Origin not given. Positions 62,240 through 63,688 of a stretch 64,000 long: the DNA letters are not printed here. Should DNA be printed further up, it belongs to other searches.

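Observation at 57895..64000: GDP-fucose biosynthesis plus three fucosyltransferase-like genes: a candidate Lewis/H-antigen-like glycan island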

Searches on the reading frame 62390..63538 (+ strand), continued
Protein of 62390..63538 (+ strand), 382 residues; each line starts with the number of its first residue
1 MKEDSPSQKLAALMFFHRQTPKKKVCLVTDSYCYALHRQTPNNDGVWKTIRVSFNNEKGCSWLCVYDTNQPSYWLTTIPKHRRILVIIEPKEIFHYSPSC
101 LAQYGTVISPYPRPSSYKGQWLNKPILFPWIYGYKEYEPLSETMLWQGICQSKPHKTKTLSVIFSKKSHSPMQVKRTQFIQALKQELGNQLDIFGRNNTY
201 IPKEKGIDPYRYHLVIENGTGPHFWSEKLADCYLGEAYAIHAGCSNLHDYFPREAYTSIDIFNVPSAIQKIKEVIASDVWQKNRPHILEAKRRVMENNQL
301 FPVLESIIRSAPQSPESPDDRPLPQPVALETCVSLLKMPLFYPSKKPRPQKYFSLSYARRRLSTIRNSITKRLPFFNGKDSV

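Call 34: find_encoding_contigs(protein=P0042, flank=10000, max_places=3)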
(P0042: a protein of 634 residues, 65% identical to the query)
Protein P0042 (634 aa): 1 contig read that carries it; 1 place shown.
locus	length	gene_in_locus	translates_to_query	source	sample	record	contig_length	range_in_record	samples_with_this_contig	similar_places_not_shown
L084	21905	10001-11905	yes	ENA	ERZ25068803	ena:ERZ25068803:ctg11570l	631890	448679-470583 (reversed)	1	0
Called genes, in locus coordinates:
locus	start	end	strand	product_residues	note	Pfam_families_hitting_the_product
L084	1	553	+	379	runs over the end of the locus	PF00535:Glycos_transf_2, PF10111:Glyco_tranf_2_2, PF13641:Glyco_tranf_2_3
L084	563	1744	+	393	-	PF00535:Glycos_transf_2, PF10111:Glyco_tranf_2_2, PF13641:Glyco_tranf_2_3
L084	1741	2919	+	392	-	PF00535:Glycos_transf_2, PF10111:Glyco_tranf_2_2, PF13641:Glyco_tranf_2_3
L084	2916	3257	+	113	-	PF00535:Glycos_transf_2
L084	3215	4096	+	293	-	-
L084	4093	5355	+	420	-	PF00535:Glycos_transf_2, PF10111:Glyco_tranf_2_2, PF13641:Glyco_tranf_2_3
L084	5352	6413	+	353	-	PF00535:Glycos_transf_2, PF10111:Glyco_tranf_2_2, PF13641:Glyco_tranf_2_3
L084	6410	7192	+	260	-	PF13641:Glyco_tranf_2_3, PF00535:Glycos_transf_2, PF10111:Glyco_tranf_2_2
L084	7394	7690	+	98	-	-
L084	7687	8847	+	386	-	PF00535:Glycos_transf_2, PF10111:Glyco_tranf_2_2, PF13641:Glyco_tranf_2_3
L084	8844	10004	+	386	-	PF13641:Glyco_tranf_2_3, PF00535:Glycos_transf_2, PF10111:Glyco_tranf_2_2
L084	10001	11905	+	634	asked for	-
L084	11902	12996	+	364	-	PF13641:Glyco_tranf_2_3, PF00535:Glycos_transf_2, PF10111:Glyco_tranf_2_2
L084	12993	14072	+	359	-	PF13641:Glyco_tranf_2_3, PF00535:Glycos_transf_2, PF10111:Glyco_tranf_2_2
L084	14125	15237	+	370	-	PF00852:Glyco_transf_10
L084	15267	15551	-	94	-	-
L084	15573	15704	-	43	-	-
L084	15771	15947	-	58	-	-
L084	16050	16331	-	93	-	-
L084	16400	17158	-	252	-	-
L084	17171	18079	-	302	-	-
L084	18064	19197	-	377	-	PF00535:Glycos_transf_2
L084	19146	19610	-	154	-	-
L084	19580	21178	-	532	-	PF00535:Glycos_transf_2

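Call 38: fold_search(model_id=the predicted structure, library=pdb)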
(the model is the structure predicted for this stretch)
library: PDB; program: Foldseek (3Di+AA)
matches with E <= 10: 1184; with E <= 0.001: 71
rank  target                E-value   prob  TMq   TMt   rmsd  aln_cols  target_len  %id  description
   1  2nzx_C                5.2e-09  1.00  0.43  0.47   9.8       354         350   14  Crystal Structure of alpha1,3-Fucosyltransferase with GDP (released 2007-01-23)
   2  2nzw_C                9.6e-09  1.00  0.43  0.47   9.9       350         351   14  Crystal Structure of alpha1,3-Fucosyltransferase (released 2007-01-23)
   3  2nzw_B                1.1e-08  1.00  0.42  0.47   9.7       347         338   14  Crystal Structure of alpha1,3-Fucosyltransferase (released 2007-01-23)
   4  2nzw_A                1.9e-08  1.00  0.44  0.47   9.8       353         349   15  Crystal Structure of alpha1,3-Fucosyltransferase (released 2007-01-23)
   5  8d0w_A                9.3e-08  1.00  0.40  0.50   9.5       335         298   14  Human FUT9 bound to H-Type 2 (released 2023-05-24)
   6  2nzx_A                1.2e-07  1.00  0.45  0.50   9.2       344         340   14  Crystal Structure of alpha1,3-Fucosyltransferase with GDP (released 2007-01-23)
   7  2nzy_A                1.3e-07  1.00  0.43  0.47  10.0       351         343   14  Crystal Structure of alpha1,3-Fucosyltransferase with GDP-fucose (released 2007-01-23)
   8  8d0o_A                1.8e-07  1.00  0.40  0.49   9.8       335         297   13  Human alpha1,3-fucosyltransferase FUT9, heavy atom derivative (released 2023-05-24)
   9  9s6a_A                8.4e-07  1.00  0.45  0.42   6.8       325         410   14  Crystal structure of Arabidopsis thaliana FUT11 complexed to GDP and G0 (released 2026-01-28)
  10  5zoi_A                1.0e-06  1.00  0.44  0.48   9.4       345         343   14  Crystal Structure of alpha1,3-Fucosyltransferase (released 2019-06-26)
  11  7yro_H                5.6e-06  1.00  0.46  0.51   6.4       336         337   12  Crystal structure of mango fucosyltransferase 13 (released 2023-08-16)
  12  7yro_D                1.1e-05  1.00  0.44  0.49   7.1       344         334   12  Crystal structure of mango fucosyltransferase 13 (released 2023-08-16)
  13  2xmp_A                1.4e-05  1.00  0.45  0.42   8.7       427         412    9  Crystal structure of trehalose synthase TreT mutant E326A from P. horishiki in complex with UDP (released 2010-10-13)
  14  7yro_F                1.5e-05  1.00  0.43  0.48   7.3       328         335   12  Crystal structure of mango fucosyltransferase 13 (released 2023-08-16)
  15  4ldp_A                1.5e-05  1.00  0.38  0.39   9.6       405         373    8  Spinosyn Forosaminyltransferase SpnP (released 2014-12-24)
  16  7yro_B                2.3e-05  1.00  0.42  0.47   6.7       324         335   13  Crystal structure of mango fucosyltransferase 13 (released 2023-08-16)
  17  7yro_G                2.3e-05  1.00  0.42  0.47   7.5       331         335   13  Crystal structure of mango fucosyltransferase 13 (released 2023-08-16)
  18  7yro_C                2.8e-05  1.00  0.44  0.49   6.4       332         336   12  Crystal structure of mango fucosyltransferase 13 (released 2023-08-16)
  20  7yro_E                4.3e-05  1.00  0.42  0.46   7.1       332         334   13  Crystal structure of mango fucosyltransferase 13 (released 2023-08-16)
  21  7yro_A                4.8e-05  1.00  0.45  0.50   6.8       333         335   14  Crystal structure of mango fucosyltransferase 13 (released 2023-08-16)
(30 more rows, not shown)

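Call 52: search_solved_structures(query=A2, max_evalue=10, show_alignments=2)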
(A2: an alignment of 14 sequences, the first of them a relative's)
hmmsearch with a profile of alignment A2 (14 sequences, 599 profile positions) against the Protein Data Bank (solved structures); distinct sequences matched with E-value up to 10: 7.
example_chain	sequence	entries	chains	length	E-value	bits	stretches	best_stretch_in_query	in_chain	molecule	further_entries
4gbm_A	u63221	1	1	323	0.00093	21.4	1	127-196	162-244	CurM Sulfotransferase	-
9wp1_A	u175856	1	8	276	0.013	17.6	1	154-229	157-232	Protein-tyrosine sulfotransferase 1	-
5wrj_A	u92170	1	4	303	0.016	17.3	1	154-229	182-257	Protein-tyrosine sulfotransferase 1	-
5wri_A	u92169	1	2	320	0.018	17.1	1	154-229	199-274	Protein-tyrosine sulfotransferase 1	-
7tgh_S3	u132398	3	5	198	0.038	16.1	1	376-486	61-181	NADH dehydrogenase subunit 9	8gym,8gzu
8b6f_AO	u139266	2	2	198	0.065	15.3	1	376-486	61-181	NADH dehydrogenase subunit 9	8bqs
4gox_A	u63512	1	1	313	0.53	12.3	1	122-198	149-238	Polyketide synthase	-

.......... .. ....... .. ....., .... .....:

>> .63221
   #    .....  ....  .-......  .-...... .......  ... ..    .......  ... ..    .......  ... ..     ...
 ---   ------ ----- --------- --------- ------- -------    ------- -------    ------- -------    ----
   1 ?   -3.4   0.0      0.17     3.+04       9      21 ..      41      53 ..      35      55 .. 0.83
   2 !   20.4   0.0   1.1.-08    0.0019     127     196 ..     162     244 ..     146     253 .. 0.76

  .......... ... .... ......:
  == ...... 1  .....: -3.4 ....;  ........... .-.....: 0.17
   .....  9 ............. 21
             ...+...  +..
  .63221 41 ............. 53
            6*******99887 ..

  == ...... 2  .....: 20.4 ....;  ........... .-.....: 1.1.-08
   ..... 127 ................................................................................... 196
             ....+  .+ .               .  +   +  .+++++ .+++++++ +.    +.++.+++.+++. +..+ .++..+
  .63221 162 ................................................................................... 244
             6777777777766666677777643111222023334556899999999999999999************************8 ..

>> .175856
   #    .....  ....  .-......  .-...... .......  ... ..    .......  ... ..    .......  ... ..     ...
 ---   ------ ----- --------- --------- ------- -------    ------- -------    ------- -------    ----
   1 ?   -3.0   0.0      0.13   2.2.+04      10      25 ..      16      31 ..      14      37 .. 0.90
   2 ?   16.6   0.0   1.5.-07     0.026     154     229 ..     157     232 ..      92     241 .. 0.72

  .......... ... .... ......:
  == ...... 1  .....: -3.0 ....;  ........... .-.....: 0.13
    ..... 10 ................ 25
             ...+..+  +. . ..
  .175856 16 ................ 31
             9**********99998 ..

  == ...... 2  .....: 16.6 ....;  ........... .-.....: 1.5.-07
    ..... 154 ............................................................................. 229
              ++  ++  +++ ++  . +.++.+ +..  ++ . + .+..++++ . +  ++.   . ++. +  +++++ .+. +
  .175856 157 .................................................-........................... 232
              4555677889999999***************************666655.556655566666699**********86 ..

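Call 62: predict_structure(alignment_id=A3)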
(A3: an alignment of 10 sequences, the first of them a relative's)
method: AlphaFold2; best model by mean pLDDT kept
length: 634 residues; sequences in the alignment: 10
mean_pLDDT: 51.2   pTM: 0.41
mean pLDDT of the five models: 51.2, 51.1, 48.2, 46.3, 45.4
residues with pLDDT >= 90: 8; 70-90: 124; 50-70: 171; < 50: 331
segments of 3 or more residues with pLDDT < 50: 1-13, 32-48, 92-94, 96-117, 204-229, 279-316, 396-403, 417-576, 589-620, 625-634
pLDDT, mean of each block of 10 residues (from residue 1): 27 55 66 33 37 55 57 70 69 46 43 47 74 76 71 82 79 77 79 75 44 33 38 78 90 89 82 59 33 31 31 51 70 61 60 60 66 63 72 53 52 52 41 45 36 31 27 28 25 28 34 34 30 33 31 31 40 49 56 35 29 40 44 36
secondary structure, 60 per line:
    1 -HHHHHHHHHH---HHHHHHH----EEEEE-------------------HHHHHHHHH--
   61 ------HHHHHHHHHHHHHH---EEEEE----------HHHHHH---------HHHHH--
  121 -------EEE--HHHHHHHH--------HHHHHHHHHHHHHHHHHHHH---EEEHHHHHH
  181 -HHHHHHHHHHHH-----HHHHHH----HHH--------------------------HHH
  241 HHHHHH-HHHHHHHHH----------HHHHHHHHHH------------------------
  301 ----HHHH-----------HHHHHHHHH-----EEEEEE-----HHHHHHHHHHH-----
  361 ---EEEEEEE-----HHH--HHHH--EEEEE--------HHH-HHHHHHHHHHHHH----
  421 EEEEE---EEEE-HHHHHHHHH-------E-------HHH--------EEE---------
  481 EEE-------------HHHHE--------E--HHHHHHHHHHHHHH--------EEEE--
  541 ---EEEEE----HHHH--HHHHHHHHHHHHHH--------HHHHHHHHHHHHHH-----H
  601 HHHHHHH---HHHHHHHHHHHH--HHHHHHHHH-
elements in order: H2-11 H15-21 E26-30 H50-58 H67-80 E84-88 H99-104 H114-118 E128-130 H133-140 H149-168 E172-174 H175-180 H182-193 H199-204 H238-246 H248-256 H267-276 H305-308 H320-328 E334-339 H345-355 E364-370 H381-384 E387-391 H404-416 E421-425 E429-432 H434-442 E469-471 E481-483 H497-500 H513-526 E535-538 E544-548 H553-556 H559-572 H581-594 H600-607 H611-622 H625-633

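Call 66: search_protein_families(library=ncbifam, proteins=[L001:12337-13500:+, L003:695-1804:+, L003:1768-2856:+], max_evalue=0.001)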
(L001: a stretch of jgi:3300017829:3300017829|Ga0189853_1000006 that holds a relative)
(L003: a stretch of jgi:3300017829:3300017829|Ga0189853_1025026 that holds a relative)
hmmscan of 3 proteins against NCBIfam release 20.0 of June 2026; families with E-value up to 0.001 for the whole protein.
L001:12337-13500:+ (388 aa): 0 families

L003:695-1804:+ (369 aa): 0 families

L003:1768-2856:+ (362 aa): 0 families

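Call 72: search_protein_families(library=pfam, proteins=[L039:3197-4558:-, L039:4929-5765:-, L039:6794-7510:-, L039:7491-9005:-, L039:9050-9922:+, L039:9953-10957:+, L039:10990-11844:+, L039:11899-12765:+, L039:12820-14883:+, L039:14910-16136:-], max_evalue=0.00001)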
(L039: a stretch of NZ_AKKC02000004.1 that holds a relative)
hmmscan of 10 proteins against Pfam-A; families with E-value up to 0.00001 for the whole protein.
L039:3197-4558:- (453 aa): 0 families

L039:4929-5765:- (278 aa): 1 family
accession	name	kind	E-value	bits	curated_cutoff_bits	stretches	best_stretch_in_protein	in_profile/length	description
PF06823.17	DUF1236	-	1.5e-15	57.1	32.4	1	210-276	3-63/64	Protein of unknown function (DUF1236)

L039:6794-7510:- (238 aa): 0 families

L039:7491-9005:- (504 aa): 3 families
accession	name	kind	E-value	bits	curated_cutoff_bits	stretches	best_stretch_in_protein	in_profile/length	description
PF02518.31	HATPase_c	-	9.1e-12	45.8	26.4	1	413-498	6-109/111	Histidine kinase-, DNA gyrase B-, and HSP90-like ATPase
PF13581.12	HATPase_c_2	-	5.2e-08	33.4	27.4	1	416-495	35-126/127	Histidine kinase-like ATPase domain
PF07730.19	HisKA_3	-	5.3e-06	27.3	24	1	304-366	3-64/68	Histidine kinase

L039:9050-9922:+ (290 aa): 1 family
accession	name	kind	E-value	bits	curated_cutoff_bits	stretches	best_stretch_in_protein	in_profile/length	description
PF03269.20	DUF268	-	2.3e-14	54.1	25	1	174-258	66-141/176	Caenorhabditis protein of unknown function, DUF268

L039:9953-10957:+ (334 aa): 1 family
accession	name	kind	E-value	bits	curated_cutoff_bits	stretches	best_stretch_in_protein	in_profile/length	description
PF00852.26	Glyco_transf_10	-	3.8e-12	46.7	23.9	1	132-253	2-122/182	Glycosyltransferase family 10 (fucosyltransferase) C-term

L039:10990-11844:+ (284 aa): 1 family
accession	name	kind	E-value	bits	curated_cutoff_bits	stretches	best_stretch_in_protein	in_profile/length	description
PF01755.23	Glyco_transf_25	-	1.4e-30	107.1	24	1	38-209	3-197/199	Glycosyltransferase family 25 (LPS biosynthesis protein)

L039:11899-12765:+ (288 aa): 1 family
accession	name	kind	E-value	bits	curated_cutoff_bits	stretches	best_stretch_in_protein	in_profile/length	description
PF01531.22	Glyco_transf_11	-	4e-29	102.2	23.9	1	104-274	121-283/298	Glycosyl transferase family 11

L039:12820-14883:+ (687 aa): 2 families
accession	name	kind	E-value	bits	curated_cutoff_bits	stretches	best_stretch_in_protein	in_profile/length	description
PF01757.29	Acyl_transf_3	-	7.1e-28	98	31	1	45-368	2-325/326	Acyltransferase domain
PF19040.6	SGNH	-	1.1e-24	87.9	27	1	440-670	10-244/248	SGNH domain (fused to AT3 domains)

L039:14910-16136:- (408 aa): 1 family
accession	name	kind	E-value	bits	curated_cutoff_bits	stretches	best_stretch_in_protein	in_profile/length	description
PF01757.29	Acyl_transf_3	-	1.1e-28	100.7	31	1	52-380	3-323/326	Acyltransferase domain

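Call 76: find_encoding_contigs(protein=P0004, flank=10000, max_places=3)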
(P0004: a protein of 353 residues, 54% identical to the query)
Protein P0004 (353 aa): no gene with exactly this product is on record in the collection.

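Call 77: find_encoding_contigs(protein=P0003, flank=10000, max_places=3)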
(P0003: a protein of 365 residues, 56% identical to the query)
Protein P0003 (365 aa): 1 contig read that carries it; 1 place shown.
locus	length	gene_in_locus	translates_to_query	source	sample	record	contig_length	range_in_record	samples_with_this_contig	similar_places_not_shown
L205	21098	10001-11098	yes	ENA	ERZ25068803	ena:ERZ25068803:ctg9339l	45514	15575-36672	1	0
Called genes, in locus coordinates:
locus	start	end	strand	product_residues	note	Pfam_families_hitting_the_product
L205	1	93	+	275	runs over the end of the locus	PF01531:Glyco_transf_11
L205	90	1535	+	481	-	PF00483:NTP_transferase, PF12804:NTP_transf_3 (faint), PF22640:ManC_GMP_beta-helix, PF01050:MannoseP_isomer, PF07883:Cupin_2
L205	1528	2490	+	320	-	PF01370:Epimerase, PF04321:RmlD_sub_bind (weak), PF16363:GDP_Man_Dehyd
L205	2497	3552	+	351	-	PF01370:Epimerase, PF04321:RmlD_sub_bind, PF16363:GDP_Man_Dehyd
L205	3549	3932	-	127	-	PF04238:DUF420 (faint), PF10067:DUF2306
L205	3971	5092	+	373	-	PF00852:Glyco_transf_10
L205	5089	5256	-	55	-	-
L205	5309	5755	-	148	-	-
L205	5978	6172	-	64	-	-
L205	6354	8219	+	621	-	-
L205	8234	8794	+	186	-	-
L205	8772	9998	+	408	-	-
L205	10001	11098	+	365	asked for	PF00852:Glyco_transf_10 (weak)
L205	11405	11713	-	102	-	-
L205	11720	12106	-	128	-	-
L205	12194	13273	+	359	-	PF00852:Glyco_transf_10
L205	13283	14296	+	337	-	PF00852:Glyco_transf_10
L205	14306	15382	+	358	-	PF00852:Glyco_transf_10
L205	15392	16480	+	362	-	PF00852:Glyco_transf_10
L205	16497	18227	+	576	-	-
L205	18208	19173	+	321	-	PF00852:Glyco_transf_10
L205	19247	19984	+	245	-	PF00005:ABC_tran, PF13401:AAA_22 (weak), PF13304:AAA_21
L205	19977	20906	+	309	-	PF00950:ABC-3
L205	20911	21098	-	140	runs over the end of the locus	PF01124:MAPEG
